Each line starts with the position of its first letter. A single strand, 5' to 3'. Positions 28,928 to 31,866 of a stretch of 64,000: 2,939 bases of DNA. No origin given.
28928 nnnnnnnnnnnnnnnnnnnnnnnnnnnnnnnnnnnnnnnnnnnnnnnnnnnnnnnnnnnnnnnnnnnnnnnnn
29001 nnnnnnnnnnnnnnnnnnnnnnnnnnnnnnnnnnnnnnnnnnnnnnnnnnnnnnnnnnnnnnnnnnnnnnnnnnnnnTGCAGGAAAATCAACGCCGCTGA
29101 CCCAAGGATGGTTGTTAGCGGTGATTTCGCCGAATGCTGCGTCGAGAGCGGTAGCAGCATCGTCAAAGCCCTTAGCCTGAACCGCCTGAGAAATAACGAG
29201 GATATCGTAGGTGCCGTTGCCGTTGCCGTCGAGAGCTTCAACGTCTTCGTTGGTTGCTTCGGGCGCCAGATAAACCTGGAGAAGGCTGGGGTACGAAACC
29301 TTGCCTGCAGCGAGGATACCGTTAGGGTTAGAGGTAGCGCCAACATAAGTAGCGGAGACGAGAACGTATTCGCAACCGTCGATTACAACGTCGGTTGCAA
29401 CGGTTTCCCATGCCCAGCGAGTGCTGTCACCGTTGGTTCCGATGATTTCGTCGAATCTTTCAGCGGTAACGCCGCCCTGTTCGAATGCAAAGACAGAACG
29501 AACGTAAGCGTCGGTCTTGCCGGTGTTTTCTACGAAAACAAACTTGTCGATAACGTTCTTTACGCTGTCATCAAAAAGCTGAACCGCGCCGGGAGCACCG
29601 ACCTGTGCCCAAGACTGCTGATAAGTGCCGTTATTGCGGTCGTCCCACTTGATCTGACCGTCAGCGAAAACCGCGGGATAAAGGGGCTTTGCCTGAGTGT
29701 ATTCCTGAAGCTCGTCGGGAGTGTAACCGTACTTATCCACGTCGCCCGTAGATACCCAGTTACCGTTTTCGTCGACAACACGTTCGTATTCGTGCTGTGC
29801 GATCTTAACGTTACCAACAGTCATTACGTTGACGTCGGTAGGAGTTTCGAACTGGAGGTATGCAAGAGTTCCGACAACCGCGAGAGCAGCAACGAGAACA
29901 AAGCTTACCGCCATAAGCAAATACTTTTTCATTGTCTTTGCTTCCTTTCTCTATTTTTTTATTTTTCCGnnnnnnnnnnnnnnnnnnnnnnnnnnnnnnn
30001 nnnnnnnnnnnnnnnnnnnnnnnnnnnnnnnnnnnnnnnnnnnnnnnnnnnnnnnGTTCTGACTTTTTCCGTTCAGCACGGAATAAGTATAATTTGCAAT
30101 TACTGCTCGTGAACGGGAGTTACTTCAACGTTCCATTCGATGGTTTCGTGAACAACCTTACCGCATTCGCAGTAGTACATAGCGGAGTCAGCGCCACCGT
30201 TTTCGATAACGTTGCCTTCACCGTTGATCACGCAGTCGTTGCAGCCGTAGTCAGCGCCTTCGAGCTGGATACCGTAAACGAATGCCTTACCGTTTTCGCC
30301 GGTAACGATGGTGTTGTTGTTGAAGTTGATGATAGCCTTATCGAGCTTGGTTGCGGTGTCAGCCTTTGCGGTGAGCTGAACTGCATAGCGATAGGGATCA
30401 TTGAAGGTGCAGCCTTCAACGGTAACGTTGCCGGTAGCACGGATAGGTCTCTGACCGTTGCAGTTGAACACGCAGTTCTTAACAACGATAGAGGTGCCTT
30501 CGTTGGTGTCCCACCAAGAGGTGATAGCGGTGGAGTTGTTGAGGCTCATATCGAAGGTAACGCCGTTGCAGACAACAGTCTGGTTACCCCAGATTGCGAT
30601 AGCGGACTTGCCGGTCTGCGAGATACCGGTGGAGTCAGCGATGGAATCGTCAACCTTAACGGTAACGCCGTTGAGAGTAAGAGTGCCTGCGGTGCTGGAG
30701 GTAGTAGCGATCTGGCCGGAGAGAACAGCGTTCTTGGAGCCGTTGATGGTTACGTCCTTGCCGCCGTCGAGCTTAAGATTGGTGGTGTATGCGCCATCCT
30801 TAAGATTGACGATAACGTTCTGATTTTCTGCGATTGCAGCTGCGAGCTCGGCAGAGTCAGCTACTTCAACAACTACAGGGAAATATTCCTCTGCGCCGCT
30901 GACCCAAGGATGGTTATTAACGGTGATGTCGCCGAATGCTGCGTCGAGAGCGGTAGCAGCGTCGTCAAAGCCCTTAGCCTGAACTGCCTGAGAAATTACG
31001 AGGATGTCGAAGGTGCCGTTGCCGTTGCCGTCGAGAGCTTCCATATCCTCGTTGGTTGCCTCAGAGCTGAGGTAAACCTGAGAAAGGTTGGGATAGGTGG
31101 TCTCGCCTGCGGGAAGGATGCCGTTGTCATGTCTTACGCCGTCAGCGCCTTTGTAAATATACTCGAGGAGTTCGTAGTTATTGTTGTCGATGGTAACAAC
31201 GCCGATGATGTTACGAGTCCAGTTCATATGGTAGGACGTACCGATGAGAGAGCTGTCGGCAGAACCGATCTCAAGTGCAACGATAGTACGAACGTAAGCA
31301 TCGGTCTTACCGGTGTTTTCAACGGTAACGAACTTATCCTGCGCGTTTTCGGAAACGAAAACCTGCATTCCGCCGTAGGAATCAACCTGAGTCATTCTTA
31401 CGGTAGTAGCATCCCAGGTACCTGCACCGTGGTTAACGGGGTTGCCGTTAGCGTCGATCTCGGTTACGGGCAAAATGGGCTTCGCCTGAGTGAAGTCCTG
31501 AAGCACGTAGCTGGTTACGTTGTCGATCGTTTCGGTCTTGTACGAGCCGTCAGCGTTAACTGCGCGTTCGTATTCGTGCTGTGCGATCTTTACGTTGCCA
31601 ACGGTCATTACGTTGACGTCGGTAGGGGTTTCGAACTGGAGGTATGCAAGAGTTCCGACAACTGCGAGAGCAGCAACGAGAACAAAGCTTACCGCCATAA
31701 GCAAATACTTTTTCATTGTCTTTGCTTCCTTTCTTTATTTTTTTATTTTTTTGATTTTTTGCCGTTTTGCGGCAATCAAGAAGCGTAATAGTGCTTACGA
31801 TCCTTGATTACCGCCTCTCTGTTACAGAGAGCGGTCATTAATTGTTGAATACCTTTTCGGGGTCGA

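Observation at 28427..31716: Two tandem TasA-like::beta-helix fusion genes are mosaics with near-identical ends and hinge but divergent cores and C-domains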

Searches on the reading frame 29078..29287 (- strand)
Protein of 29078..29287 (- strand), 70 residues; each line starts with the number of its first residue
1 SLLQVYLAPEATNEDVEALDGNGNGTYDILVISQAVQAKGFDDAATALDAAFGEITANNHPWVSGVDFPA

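Call 76: find_homologous_proteins(query=window:29078-29287:-, max_evalue=0.00001)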
Query window:29078-29287:- (70 aa): 1 proteins with E <= 0.00001 among 3 candidates.
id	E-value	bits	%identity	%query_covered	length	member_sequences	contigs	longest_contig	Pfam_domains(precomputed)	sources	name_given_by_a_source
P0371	3.1e-15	73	61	90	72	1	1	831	-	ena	-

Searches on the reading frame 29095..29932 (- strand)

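Call 62: search_protein_representatives(alignment_id=A8)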
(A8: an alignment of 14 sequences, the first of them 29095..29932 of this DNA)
Query: 14 sequences, 279 profile positions. Proteins with E-value up to 0.001 (for the whole library): 9222; up to 1e-10: 3933; up to 1e-30: 877. The best 150 are listed.
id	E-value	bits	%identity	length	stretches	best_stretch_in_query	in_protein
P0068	5.7e-128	442.5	-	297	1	2-279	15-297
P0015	6.7e-125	432.5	-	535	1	1-278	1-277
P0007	4.2e-122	423.3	-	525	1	2-272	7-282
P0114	2.3e-120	417.6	-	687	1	3-270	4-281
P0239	5.0e-118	409.9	-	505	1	2-278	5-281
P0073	1.5e-117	408.4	-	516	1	1-278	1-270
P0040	1.3e-116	405.3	-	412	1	2-278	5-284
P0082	7.7e-116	402.7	-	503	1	2-279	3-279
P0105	1.3e-115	402.0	-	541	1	7-277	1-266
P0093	3.8e-115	400.5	-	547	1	1-275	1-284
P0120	4.2e-110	383.9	-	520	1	2-275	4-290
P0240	4.6e-109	380.5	-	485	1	1-278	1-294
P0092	9.5e-109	379.5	-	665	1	1-270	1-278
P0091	1.5e-107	375.5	-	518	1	2-270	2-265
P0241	3.5e-102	357.9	-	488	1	1-278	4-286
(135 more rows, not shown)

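Call 66: search_protein_families(library=pfam, alignment_id=A10, max_evalue=0.001)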
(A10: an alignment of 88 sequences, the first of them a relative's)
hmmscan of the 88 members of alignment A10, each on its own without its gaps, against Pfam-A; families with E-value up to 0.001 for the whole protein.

A. member 1, P0239 (505 aa): 0 families

B. families by the number of members that match (of 88 scanned): 9 families
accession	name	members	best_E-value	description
PF13229.12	Beta_helix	9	1.4e-13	Right handed beta helix region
PF20585.4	Pectate_lyase_5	8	4.4e-09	Putative pectate lyase-like adhesive domain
PF12389.13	Peptidase_M73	4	1.8e-06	Camelysin metallo-endopeptidase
PF13306.12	LRR_5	3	6.7e-17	BspA type Leucine rich repeat region (6 copies)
PF05048.19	NosD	2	1.1e-05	Periplasmic copper-binding protein (NosD)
PF18889.6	Beta_helix_3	2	0.00046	Beta helix repeat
PF03382.20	DUF285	1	1.3e-17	Mycoplasma protein of unknown function, DUF285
PF07581.17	Glug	1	2.1e-05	The GLUG motif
PF13624.11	SurA_N_3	1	9.7e-05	SurA-like N-terminal domain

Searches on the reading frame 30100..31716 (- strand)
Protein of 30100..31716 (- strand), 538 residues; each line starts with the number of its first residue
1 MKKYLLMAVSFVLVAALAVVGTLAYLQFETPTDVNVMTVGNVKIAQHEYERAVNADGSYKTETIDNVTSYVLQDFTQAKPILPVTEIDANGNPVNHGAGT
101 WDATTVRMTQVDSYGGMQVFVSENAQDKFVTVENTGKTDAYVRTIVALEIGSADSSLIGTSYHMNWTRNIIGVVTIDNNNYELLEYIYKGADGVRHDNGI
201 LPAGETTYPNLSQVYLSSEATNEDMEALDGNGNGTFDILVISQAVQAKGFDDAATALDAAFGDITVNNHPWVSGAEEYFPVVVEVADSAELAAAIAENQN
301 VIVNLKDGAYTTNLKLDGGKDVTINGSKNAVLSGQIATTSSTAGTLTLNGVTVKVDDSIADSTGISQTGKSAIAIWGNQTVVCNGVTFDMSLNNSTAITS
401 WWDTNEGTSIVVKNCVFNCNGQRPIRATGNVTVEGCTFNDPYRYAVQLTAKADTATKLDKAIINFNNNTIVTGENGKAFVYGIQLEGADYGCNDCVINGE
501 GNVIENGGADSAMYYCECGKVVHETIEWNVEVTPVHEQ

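Call 5: search_protein_families(library=pfam, proteins=[window:30100-31716:-], max_evalue=0.1)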
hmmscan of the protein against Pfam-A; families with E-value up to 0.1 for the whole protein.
window:30100-31716:- (538 aa): 1 family
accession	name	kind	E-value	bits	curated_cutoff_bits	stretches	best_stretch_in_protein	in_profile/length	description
PF13624.11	SurA_N_3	-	0.0014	18.9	27.2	1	2-57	9-62/162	SurA-like N-terminal domain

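Call 6: search_protein_families(library=ncbifam, proteins=[window:30100-31716:-], max_evalue=0.1)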
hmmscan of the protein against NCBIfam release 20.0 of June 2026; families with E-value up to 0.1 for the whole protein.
window:30100-31716:- (538 aa): 0 families

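Call 12: find_homologous_proteins(query=window:30100-31716:-)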
Query window:30100-31716:- (538 aa): 920 proteins with E <= 0.001 among 8000 candidates; the best 120 are listed.
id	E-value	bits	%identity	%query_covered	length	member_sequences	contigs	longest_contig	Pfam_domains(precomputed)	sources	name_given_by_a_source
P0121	0.0e+0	1193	100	100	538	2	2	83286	-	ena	-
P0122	3.9e-244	829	72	100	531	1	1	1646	-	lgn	-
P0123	6.2e-237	805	71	100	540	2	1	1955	-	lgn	-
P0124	8.2e-200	683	62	100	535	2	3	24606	-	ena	-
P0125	5.6e-194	664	59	100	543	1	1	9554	-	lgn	-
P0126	3.2e-180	618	60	100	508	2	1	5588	-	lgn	-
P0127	5.0e-176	604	57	100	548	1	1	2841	PF13229.13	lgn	-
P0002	9.0e-176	604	84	65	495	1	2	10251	-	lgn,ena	-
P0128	1.1e-164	567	59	100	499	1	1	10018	-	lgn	-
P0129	4.8e-161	555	57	100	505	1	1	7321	-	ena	-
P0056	5.1e-159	548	53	100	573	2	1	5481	-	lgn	-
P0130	9.5e-158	544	53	100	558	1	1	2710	PF13229.13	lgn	-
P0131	5.7e-151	522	55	93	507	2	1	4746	-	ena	-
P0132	3.2e-146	506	49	100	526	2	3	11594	PF13229.13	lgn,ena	-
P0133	8.2e-146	505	52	100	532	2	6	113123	-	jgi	-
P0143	2.2e-129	450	49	100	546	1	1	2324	PF12389.14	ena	-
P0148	3.9e-128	446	48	100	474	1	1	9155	PF12389.14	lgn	-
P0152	1.0e-125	438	49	100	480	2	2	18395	PF12389.14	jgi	-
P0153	3.0e-125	437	56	77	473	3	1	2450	PF12389.14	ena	-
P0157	1.3e-124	435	47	100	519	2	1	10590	PF12389.14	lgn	-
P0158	1.3e-124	435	45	100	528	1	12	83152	PF12389.14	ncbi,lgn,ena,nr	ncbi:MAG: hypothetical protein IJB81_06005 [Clostridia bacterium]|nr:hypothetical protein [Clostridi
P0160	3.7e-124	433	48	100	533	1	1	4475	PF12389.14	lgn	-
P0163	1.3e-123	431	46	100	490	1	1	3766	PF12389.14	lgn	-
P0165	3.9e-123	430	46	100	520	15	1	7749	PF12389.14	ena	-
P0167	5.8e-123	429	45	100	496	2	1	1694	PF12389.14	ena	-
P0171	3.6e-122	427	57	67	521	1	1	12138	PF12389.14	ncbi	-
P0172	3.9e-122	427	46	100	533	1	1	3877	PF12389.14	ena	-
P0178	4.2e-120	420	46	100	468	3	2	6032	PF12389.14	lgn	-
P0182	1.1e-119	418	47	100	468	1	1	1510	PF12389.14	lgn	-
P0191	8.7e-118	412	78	46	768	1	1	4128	PF07833.17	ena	-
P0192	1.2e-117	412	46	100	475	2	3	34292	PF13229.13,PF12389.14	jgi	-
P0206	1.1e-115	405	62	58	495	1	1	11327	PF12389.14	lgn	-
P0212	2.9e-115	404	74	47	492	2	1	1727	PF12389.14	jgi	-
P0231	1.7e-112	395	44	100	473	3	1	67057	PF12389.14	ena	-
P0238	6.5e-112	393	45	100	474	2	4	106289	PF13229.13,PF12389.14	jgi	-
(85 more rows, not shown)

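Call 27: predict_structure(alignment_id=A4)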
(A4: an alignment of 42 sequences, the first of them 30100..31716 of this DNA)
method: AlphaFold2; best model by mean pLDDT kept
length: 538 residues; sequences in the alignment: 42
mean_pLDDT: 84.9   pTM: 0.59
mean pLDDT of the five models: 84.9, 84.2, 83.0, 83.0, 82.2
residues with pLDDT >= 90: 276; 70-90: 182; 50-70: 56; < 50: 24
segments of 3 or more residues with pLDDT < 50: 15-33
pLDDT, mean of each block of 10 residues (from residue 1): 61 52 37 58 86 91 89 89 72 53 81 75 87 91 97 92 94 93 97 92 94 90 90 87 91 90 91 66 87 89 90 86 91 92 89 94 79 91 94 94 79 96 92 96 90 68 95 92 80 87 92 85 88 83
secondary structure, 60 per line:
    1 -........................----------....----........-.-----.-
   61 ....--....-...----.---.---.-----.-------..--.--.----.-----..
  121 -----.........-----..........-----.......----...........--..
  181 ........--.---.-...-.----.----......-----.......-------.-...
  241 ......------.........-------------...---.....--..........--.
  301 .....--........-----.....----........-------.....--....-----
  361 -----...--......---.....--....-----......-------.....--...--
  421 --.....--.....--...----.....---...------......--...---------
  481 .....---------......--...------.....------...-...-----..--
elements in order: H2-25 E36-39 E44-51 E61-64 E67-70 E72-74 E126-134 E140-149 E158-161 E166-176 E179-188 E211-216 H222-228 E238-246 H253-261 E281-285 H288-297 E300-305 E308-315 E321-325 E330-337 E345-349 E352-355 E371-376 E380-384 E387-390 E396-401 E409-413 E416-418 E423-427 E430-434 E437-439 E444-448 E461-466 E469-471 E481-485 E495-500 E503-505 E512-516 E527-529

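Call 40: search_solved_structures(query=A4, max_evalue=1, show_alignments=2)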
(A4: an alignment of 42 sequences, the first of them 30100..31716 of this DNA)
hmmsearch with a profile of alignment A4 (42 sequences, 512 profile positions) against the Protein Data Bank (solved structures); distinct sequences matched with E-value up to 1: 2.
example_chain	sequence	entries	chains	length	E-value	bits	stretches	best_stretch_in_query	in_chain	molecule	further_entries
1xg2_A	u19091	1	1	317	0.11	14.7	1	259-312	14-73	Pectinesterase 1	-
1gq8_A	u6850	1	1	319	0.44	12.6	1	260-327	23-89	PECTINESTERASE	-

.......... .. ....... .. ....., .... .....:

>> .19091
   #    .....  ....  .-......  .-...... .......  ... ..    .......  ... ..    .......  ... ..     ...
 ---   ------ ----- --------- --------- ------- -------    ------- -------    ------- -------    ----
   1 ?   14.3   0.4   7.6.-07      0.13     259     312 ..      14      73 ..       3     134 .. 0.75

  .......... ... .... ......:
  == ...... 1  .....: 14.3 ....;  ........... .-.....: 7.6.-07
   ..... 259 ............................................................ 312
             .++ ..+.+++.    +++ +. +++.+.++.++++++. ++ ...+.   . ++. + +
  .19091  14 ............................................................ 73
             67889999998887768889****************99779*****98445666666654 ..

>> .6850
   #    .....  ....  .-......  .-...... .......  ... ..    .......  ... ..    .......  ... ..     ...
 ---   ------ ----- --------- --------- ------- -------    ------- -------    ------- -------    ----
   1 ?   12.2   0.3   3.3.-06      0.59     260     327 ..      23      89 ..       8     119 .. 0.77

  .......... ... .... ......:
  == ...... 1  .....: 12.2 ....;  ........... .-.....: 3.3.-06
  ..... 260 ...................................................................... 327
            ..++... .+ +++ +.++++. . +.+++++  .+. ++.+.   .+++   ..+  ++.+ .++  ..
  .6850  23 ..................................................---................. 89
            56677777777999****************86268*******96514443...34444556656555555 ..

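Call 42: search_protein_families(library=pfam, alignment_id=A4, max_evalue=0.01)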
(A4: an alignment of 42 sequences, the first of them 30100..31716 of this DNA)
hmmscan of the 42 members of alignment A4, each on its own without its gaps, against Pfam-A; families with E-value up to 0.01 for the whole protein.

A. member 1, window:30100-31716:- (538 aa): 1 family
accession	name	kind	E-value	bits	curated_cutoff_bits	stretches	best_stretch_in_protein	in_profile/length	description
PF13624.11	SurA_N_3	-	0.0014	18.9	27.2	1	2-57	9-62/162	SurA-like N-terminal domain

B. families by the number of members that match (of 42 scanned): 4 families
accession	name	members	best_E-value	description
PF12389.13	Peptidase_M73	21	6.7e-10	Camelysin metallo-endopeptidase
PF13229.12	Beta_helix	6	1.2e-08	Right handed beta helix region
PF13624.11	SurA_N_3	2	0.0014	SurA-like N-terminal domain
PF12541.14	DUF3737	2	0.0069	Protein of unknown function (DUF3737)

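Call 43: search_protein_families(library=pfam, proteins=[P0148, P0152, P0192, P0238, P0127, P0191], max_evalue=0.001)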
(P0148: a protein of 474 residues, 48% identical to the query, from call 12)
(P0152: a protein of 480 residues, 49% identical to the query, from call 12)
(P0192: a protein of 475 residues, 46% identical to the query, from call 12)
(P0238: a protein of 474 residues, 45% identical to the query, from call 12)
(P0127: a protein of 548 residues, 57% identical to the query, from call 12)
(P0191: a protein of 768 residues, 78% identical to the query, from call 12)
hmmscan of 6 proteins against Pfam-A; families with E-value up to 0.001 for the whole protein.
P0148 (474 aa): 1 family
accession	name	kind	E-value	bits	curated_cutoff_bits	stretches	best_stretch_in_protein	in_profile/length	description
PF12389.13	Peptidase_M73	-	1.8e-07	31.6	22.5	1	2-73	4-76/196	Camelysin metallo-endopeptidase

P0152 (480 aa): 1 family
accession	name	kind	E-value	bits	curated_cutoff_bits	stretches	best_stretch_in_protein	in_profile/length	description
PF12389.13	Peptidase_M73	-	1.8e-05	25.1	22.5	1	3-56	3-57/196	Camelysin metallo-endopeptidase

P0192 (475 aa): 2 families
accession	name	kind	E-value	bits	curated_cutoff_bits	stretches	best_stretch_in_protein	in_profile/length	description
PF12389.13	Peptidase_M73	-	7.5e-07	29.6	22.5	1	6-75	3-74/196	Camelysin metallo-endopeptidase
PF13229.12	Beta_helix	-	8.9e-05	22.6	25.9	1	273-389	41-149/158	Right handed beta helix region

P0238 (474 aa): 1 family
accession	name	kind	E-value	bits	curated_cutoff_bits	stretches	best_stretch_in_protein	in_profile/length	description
PF12389.13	Peptidase_M73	-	4.2e-06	27.2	22.5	1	15-73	14-75/196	Camelysin metallo-endopeptidase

P0127 (548 aa): 0 families

P0191 (768 aa): 1 family
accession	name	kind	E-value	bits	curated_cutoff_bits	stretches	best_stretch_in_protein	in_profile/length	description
PF07833.16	Cu_amine_oxidN1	-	1.5e-18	67.2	24.2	2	637-711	34-108/108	Copper amine oxidase N-terminal domain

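Call 54: find_encoding_contigs(protein=P0121, flank=6000, max_places=6)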
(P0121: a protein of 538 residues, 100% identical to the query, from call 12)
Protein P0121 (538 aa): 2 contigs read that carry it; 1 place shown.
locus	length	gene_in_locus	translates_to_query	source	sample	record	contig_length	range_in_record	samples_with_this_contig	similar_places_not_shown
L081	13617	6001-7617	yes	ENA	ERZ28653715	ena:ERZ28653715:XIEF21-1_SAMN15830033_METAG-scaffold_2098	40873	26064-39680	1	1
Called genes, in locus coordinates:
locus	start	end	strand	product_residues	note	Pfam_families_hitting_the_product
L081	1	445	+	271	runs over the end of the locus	PF01381:HTH_3, PF12844:HTH_19, PF13443:HTH_26 (weak), PF13560:HTH_31 (weak), PF13174:TPR_6 (faint), PF13432:TPR_16 (faint), PF14559:TPR_19 (faint)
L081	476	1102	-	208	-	PF04263:TPK_catalytic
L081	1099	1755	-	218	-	PF00702:Hydrolase, PF12710:HAD, PF13419:HAD_2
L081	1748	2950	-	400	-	PF01966:HD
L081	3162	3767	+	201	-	-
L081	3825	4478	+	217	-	-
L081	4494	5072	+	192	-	-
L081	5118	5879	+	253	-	-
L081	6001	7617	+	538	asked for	-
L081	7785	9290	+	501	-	-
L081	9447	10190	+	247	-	-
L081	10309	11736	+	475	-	PF24547:DUF7601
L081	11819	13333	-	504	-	-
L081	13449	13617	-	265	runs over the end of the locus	PF23023:Anti-Pycsar_Apyc1, PF00753:Lactamase_B, PF12706:Lactamase_B_2, PF16661:Lactamase_B_6 (faint)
